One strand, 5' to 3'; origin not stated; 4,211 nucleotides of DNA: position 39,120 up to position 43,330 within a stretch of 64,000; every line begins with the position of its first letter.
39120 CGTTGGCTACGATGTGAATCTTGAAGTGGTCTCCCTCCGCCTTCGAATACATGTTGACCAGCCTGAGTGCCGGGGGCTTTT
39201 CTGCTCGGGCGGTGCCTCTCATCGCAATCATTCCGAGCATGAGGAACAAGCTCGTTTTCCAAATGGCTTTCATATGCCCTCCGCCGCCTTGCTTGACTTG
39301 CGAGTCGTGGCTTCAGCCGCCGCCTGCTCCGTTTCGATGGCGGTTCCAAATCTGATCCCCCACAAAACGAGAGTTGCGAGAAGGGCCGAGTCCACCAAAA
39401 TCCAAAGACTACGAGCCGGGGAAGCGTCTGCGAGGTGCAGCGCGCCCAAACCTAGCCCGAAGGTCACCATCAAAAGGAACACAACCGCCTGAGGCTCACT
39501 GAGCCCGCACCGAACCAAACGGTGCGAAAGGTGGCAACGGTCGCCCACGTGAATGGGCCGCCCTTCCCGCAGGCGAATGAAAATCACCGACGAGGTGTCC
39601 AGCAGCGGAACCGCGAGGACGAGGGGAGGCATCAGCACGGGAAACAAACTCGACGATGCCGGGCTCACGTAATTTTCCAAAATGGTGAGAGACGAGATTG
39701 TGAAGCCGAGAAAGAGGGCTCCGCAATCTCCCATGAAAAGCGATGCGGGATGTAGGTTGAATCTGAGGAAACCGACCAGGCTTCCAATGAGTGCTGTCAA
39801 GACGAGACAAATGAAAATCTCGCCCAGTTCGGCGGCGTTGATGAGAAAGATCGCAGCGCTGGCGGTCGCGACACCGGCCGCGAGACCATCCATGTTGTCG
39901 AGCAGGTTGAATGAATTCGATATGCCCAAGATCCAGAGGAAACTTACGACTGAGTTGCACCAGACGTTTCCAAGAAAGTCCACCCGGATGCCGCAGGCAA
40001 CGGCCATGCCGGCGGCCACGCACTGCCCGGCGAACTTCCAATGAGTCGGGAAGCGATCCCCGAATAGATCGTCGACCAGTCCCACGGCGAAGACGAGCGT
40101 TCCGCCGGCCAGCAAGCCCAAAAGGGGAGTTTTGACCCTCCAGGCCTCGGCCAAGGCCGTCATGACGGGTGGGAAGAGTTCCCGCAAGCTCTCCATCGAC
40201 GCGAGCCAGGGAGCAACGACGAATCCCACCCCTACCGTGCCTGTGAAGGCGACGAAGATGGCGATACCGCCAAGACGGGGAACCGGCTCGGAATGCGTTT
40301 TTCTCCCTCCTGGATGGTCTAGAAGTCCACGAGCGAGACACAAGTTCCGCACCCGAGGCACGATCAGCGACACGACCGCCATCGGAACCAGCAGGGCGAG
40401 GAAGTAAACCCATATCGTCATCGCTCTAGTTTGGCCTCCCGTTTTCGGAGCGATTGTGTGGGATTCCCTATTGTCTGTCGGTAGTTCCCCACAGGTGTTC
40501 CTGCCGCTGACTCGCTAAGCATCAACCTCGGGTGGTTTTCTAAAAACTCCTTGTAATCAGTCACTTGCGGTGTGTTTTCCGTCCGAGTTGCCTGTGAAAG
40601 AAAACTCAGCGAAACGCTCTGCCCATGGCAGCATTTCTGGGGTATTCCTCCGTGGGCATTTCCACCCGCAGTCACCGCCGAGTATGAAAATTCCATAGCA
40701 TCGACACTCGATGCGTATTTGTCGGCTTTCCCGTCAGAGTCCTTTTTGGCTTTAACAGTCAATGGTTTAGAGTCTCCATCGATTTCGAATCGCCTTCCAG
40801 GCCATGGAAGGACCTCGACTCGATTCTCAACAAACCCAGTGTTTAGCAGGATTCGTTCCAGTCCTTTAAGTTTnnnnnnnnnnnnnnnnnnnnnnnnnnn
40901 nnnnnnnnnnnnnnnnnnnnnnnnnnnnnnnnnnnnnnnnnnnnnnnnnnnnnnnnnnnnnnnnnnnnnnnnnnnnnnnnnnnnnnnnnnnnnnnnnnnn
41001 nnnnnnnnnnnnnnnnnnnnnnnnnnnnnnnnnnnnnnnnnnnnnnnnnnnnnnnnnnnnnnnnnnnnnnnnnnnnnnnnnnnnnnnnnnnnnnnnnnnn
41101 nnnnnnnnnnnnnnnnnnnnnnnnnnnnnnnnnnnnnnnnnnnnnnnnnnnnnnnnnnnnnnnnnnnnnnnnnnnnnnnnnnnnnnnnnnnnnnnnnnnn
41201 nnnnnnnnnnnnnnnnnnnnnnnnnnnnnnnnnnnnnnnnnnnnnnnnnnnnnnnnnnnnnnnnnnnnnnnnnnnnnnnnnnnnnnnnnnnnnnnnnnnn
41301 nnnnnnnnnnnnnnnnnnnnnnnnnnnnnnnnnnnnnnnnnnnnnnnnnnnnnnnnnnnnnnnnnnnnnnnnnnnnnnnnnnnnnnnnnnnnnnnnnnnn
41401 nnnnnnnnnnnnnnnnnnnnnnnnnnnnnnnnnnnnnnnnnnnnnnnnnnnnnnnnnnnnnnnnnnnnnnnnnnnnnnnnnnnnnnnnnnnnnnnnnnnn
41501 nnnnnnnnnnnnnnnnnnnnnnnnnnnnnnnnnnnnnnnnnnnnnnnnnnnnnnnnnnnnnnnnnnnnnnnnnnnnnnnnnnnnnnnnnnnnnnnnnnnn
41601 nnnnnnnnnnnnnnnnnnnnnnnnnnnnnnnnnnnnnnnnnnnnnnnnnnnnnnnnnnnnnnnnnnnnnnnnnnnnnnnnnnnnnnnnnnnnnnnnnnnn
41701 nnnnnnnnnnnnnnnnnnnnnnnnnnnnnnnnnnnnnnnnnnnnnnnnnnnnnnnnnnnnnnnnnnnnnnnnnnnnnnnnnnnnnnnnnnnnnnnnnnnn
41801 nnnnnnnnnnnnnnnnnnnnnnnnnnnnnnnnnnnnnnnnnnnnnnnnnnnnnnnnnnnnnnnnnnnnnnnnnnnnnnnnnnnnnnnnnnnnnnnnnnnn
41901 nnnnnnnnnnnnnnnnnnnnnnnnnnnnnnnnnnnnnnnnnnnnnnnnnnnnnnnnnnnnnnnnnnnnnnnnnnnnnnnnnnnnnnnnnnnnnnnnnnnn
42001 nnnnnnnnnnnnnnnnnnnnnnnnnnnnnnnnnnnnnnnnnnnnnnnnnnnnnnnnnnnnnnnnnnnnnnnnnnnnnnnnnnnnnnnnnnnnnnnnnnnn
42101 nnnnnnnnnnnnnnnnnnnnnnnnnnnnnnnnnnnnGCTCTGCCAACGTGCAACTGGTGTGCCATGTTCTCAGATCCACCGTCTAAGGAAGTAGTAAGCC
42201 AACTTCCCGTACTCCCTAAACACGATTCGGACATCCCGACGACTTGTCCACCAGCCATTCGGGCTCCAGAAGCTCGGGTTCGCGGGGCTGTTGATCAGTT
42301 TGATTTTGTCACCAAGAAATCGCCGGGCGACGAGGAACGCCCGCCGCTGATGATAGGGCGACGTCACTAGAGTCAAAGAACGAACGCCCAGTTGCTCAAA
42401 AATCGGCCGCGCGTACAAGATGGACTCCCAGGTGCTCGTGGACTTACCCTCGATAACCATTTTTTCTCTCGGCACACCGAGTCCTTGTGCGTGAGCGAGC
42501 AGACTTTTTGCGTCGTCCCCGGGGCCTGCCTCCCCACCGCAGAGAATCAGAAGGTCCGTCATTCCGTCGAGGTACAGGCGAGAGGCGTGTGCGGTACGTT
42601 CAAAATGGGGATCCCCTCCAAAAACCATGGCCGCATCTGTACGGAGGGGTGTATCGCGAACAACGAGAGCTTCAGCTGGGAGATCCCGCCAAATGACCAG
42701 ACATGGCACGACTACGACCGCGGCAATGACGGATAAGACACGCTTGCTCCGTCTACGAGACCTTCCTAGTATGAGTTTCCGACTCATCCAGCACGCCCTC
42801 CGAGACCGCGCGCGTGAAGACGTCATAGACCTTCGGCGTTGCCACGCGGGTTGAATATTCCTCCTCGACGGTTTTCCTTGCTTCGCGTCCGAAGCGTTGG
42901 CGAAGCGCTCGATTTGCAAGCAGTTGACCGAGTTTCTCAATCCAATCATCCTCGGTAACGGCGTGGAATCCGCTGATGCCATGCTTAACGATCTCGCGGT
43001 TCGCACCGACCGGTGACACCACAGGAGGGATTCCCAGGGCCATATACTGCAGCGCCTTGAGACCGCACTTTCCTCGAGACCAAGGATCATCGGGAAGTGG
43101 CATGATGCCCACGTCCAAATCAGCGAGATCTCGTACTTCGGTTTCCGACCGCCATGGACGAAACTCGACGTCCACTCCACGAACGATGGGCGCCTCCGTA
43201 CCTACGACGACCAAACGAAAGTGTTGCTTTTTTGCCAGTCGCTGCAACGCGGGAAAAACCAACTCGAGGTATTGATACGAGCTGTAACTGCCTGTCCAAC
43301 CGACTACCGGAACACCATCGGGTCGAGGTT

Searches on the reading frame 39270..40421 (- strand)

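Call 6: search_protein_families(library=pfam, proteins=[window:39270-40421:-], max_evalue=0.001)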
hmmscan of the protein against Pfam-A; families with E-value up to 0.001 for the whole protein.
window:39270-40421:- (383 aa): 1 family
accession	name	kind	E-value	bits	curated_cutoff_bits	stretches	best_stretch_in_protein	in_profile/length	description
PF00953.26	Glycos_transf_4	-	2.6e-28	99.5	27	1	101-248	2-158/160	Glycosyl transferase family 4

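Call 69: search_protein_families(library=ncbifam, proteins=[window:39270-40421:-], max_evalue=0.01)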
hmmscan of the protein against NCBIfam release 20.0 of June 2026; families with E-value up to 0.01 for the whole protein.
window:39270-40421:- (383 aa): 3 families
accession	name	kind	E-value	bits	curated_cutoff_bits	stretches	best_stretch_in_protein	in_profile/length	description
TIGR02380.1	ECA_wecA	exception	1.1e-26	93.8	326.05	2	104-319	71-297/346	UDP-N-acetylglucosamine--undecaprenyl-phosphate N-acetylglucosaminephosphotransferase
NF053644.1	MraY_archaea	equivalog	2e-17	63.6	450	1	159-321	185-333/340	pseudomurein biosynthesis MraY family phospho-N-acetylmuramoyl-pentapeptide-transferase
TIGR00445.1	mraY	equivalog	2e-13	50.5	192.05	1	156-250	137-246/321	phospho-N-acetylmuramoyl-pentapeptide-transferase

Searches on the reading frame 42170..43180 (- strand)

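Call 6: search_protein_families(library=pfam, proteins=[window:42170-43180:-], max_evalue=0.001)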
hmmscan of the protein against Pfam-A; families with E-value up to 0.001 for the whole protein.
window:42170-43180:- (336 aa): 1 family
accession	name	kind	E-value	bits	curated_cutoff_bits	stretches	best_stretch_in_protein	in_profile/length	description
PF02698.23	DUF218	-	4.1e-21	75.7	27.6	1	182-324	1-131/133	DUF218 domain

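Call 69: search_protein_families(library=ncbifam, proteins=[window:42170-43180:-], max_evalue=0.01)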
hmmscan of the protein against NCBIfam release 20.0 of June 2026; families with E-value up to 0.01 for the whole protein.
window:42170-43180:- (336 aa): 1 family
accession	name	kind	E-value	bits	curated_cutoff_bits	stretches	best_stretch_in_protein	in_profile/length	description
NF007794.0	PRK10494.1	equivalog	0.0003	20.3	205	1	195-301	108-210/259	envelope biogenesis factor ElyC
